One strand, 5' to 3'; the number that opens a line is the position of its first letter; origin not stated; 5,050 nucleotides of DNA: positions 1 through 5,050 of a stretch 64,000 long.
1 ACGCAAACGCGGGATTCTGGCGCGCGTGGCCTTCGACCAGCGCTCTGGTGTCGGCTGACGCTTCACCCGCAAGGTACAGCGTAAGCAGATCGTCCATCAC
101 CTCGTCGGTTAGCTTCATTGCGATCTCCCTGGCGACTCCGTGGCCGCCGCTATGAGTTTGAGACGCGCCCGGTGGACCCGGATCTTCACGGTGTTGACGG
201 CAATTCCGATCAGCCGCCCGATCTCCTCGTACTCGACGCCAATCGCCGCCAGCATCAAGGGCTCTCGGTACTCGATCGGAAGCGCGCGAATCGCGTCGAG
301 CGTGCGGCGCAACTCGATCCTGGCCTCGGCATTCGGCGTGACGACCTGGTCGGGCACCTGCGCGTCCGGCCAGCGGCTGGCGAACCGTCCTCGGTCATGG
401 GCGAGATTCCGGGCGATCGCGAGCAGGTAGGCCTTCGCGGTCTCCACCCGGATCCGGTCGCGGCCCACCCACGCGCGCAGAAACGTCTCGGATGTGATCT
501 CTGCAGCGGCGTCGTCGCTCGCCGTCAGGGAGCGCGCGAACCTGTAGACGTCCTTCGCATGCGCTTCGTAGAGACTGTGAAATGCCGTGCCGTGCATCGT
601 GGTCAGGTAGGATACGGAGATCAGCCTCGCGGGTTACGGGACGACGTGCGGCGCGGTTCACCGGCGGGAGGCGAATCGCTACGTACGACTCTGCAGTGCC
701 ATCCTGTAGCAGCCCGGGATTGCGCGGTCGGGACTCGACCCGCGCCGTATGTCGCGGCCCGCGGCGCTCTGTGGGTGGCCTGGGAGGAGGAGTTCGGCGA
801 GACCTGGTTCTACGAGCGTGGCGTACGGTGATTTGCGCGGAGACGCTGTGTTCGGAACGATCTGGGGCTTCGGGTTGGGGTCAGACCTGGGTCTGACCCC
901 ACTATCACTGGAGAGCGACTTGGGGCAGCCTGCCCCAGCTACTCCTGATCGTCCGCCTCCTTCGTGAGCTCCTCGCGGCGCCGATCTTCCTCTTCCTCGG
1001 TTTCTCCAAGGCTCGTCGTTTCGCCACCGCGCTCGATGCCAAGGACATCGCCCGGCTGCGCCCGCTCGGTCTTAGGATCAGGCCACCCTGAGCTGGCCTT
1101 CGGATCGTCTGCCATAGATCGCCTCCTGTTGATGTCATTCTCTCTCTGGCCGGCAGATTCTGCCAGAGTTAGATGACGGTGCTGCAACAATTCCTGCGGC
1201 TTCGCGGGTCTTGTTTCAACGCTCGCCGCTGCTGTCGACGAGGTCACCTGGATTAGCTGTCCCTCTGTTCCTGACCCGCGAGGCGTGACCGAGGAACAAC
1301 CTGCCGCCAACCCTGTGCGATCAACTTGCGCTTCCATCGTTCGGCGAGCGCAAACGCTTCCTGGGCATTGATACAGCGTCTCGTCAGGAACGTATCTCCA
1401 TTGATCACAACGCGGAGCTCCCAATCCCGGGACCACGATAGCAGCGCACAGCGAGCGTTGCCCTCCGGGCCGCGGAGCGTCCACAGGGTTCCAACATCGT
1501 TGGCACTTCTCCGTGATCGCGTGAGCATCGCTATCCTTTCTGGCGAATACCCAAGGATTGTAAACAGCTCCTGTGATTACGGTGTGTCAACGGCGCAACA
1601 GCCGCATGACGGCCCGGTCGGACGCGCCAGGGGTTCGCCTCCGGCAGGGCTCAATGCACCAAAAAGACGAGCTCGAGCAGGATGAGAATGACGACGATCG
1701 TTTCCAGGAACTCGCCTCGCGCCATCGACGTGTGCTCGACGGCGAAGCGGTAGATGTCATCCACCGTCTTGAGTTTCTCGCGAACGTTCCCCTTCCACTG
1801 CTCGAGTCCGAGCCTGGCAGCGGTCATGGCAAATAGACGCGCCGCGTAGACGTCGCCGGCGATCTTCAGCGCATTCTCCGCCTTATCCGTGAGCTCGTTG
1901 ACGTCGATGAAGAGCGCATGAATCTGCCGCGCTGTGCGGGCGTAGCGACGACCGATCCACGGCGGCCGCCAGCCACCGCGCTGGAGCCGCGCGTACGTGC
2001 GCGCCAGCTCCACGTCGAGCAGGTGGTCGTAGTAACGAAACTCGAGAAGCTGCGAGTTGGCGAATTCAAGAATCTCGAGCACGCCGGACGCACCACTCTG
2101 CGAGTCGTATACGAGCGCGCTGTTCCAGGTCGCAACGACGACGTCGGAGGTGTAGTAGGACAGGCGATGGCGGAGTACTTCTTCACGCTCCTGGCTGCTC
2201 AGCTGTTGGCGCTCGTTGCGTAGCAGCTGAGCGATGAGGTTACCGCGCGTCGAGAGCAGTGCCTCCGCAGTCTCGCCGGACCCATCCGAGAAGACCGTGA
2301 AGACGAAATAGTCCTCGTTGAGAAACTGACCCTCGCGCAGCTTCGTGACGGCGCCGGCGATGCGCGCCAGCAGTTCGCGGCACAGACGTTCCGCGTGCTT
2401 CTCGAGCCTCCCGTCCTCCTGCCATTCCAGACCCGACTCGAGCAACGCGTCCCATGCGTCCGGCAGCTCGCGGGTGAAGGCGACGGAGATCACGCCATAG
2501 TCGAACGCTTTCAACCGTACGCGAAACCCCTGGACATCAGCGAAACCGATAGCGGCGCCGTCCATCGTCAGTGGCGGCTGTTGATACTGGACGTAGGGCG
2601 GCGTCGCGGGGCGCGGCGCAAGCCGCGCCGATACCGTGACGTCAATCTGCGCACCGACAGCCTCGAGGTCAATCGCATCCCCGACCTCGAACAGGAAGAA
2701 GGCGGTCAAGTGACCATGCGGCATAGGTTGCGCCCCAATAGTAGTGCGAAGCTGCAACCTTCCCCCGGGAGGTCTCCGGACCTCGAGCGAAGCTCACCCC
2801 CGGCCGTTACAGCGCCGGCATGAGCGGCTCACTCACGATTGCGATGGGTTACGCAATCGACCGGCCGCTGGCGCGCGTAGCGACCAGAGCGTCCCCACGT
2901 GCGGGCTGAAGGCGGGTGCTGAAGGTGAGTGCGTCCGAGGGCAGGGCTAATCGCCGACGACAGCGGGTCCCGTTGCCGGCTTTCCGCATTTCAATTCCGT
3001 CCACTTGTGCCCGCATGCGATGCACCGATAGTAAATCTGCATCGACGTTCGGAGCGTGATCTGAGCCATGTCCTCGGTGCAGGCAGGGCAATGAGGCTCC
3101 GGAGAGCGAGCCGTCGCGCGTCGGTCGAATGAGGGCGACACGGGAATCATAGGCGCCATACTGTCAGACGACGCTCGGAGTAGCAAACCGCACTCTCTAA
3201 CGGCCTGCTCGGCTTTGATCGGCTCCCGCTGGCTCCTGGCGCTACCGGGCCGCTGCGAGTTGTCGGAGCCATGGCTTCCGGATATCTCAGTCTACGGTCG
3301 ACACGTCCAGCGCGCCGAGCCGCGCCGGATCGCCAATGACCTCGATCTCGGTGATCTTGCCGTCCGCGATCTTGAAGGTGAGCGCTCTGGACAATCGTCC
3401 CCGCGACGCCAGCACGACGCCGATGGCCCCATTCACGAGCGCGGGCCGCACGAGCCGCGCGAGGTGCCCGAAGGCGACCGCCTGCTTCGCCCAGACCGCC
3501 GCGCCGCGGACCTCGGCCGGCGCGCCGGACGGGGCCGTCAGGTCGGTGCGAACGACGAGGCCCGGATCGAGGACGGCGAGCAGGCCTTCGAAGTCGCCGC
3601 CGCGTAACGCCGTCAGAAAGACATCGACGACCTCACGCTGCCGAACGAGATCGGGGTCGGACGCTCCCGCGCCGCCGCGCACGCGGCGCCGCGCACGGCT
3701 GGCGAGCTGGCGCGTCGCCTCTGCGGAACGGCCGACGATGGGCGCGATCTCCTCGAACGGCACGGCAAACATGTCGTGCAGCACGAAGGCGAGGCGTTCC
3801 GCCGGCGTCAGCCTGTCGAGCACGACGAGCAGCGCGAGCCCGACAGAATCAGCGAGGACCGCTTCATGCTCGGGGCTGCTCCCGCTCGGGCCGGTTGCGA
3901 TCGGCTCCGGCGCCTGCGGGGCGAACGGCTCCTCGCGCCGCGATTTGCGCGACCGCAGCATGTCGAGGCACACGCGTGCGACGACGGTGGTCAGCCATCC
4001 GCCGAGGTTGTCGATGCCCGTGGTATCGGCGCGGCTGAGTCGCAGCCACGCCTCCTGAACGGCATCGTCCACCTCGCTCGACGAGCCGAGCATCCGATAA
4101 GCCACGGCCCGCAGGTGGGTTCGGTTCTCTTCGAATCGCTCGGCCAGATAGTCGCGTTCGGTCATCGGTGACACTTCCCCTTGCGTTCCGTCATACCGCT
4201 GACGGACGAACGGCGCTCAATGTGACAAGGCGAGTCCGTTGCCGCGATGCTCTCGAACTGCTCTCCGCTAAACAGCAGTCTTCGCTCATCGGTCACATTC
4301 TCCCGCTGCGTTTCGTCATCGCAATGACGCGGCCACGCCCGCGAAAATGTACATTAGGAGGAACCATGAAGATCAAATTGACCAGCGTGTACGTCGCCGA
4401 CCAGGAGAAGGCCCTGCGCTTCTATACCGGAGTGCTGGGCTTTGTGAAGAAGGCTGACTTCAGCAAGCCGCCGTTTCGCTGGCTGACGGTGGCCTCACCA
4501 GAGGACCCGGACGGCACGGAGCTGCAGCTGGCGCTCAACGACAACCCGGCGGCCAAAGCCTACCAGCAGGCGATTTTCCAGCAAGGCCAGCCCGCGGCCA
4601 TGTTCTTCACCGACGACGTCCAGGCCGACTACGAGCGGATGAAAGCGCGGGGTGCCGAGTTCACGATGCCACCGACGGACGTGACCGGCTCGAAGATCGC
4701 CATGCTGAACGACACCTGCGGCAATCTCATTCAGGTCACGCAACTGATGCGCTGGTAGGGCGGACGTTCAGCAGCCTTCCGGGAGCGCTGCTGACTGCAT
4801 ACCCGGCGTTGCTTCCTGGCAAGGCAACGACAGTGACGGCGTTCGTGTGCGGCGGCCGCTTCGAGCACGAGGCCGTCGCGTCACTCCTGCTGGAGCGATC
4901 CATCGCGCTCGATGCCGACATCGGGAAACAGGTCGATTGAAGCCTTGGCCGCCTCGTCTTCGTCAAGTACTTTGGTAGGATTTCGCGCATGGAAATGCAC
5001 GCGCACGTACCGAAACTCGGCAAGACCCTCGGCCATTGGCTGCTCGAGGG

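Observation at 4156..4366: Tandem ECF41-type promoter motifs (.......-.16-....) aimed at a VOC/glyoxalase gene divergent from the ECF41 sigma gene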

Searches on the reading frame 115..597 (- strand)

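Call 6: search_protein_families(library=pfam, proteins=[window:115-597:-], max_evalue=0.01)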
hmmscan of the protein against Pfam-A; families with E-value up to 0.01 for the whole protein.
window:115-597:- (160 aa): 3 families
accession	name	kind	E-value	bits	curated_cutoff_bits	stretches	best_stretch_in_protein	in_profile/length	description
PF04542.20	Sigma70_r2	-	9.7e-13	48.2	24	1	9-71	1-66/71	Sigma-70 region 2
PF08281.18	Sigma70_r4_2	-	3.3e-11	43.1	25.7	1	98-148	3-54/54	Sigma-70, region 4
PF04545.22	Sigma70_r4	-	0.0053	16.7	24.1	1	122-148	22-48/50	Sigma-70, region 4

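Call 9: search_protein_families(library=ncbifam, proteins=[window:115-597:-], max_evalue=0.001)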
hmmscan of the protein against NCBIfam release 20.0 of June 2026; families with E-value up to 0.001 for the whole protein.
window:115-597:- (160 aa): 59 families (the best 25 are shown)
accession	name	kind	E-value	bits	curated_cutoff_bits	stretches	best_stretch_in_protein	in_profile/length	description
NF009170.0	PRK12517.1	subfamily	3.6e-21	75.4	197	1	5-152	24-176/188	RNA polymerase sigma factor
TIGR02983.1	SigE-fam_strep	subfamily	6.8e-20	71.6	141.55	1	4-153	6-159/162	SigE family RNA polymerase sigma factor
TIGR02950.1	SigM_subfam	subfamily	1.6e-18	67.1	147.95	1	8-149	4-155/159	RNA polymerase sigma factor, SigM family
NF058625.1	sigma_PG0214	equivalog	5.1e-18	65.4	130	1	1-149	1-158/170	GFO_1088 family ECF-type sigma factor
TIGR02937.1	sigma70-ECF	superfamily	2.1e-17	63.2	42.9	1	5-149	2-162/165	sigma-70 family RNA polymerase sigma factor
TIGR02985.1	Sig70_bacteroi1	subfamily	2.6e-17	63.5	126.4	1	5-148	2-158/162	RNA polymerase sigma-70 factor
NF009198.0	PRK12546.1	equivalog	6.5e-17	61.9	270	1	12-149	15-158/188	RNA polymerase sigma factor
NF007227.0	PRK09645.1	subfamily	5.7e-16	58.9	202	1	6-144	15-162/177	sigma-70 family RNA polymerase sigma factor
NF009193.0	PRK12541.1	equivalog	6.9e-16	58.9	171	1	5-147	6-155/161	RNA polymerase sigma factor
NF009166.1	PRK12513.1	equivalog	7.7e-15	55.1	206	1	4-149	22-183/193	RNA polymerase sigma factor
NF009199.0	PRK12547.1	subfamily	1e-14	54.4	219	1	19-148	21-156/184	RNA polymerase sigma factor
NF007229.0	PRK09647.1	equivalog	3.3e-14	52.8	265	1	6-153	46-203/220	RNA polymerase sigma factor SigE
NF009169.0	PRK12516.1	equivalog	4.2e-14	52.4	321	1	17-148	23-160/188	RNA polymerase sigma factor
NF007231.0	PRK09649.1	equivalog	1.6e-13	50.8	219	1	3-153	23-179/185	RNA polymerase sigma factor SigC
NF007223.0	PRK09641.1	equivalog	1.7e-13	50.8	209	2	80-148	109-180/187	RNA polymerase sigma factor SigW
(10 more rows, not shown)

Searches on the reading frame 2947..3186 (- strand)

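Call 6: search_protein_families(library=pfam, proteins=[window:2947-3186:-], max_evalue=0.01)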
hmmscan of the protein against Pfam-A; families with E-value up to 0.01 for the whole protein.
window:2947-3186:- (79 aa): 4 families
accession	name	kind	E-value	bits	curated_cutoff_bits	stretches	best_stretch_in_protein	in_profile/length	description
PF12760.12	Zn_ribbon_IS1595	-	0.00092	19.6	25.4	1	31-60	19-45/46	Transposase zinc-ribbon domain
PF09723.15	Zn_ribbon_8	-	0.0015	19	34.4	0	49-65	1-18/41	Zinc ribbon domain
PF23455.1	DUF7129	-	0.0026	17.9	30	0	23-43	20-40/45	Domain of unknown function (DUF7129)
PF01096.23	Zn_ribbon_TFIIS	-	0.0035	17.6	21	1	47-63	23-39/39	Transcription factor S-II (TFIIS)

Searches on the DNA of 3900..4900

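Call 50: search_rna_families(source=window, start=3900, end=4900, threshold=evalue, max_evalue=1)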
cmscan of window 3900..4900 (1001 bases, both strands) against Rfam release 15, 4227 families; matches with E-value up to 1: 0.
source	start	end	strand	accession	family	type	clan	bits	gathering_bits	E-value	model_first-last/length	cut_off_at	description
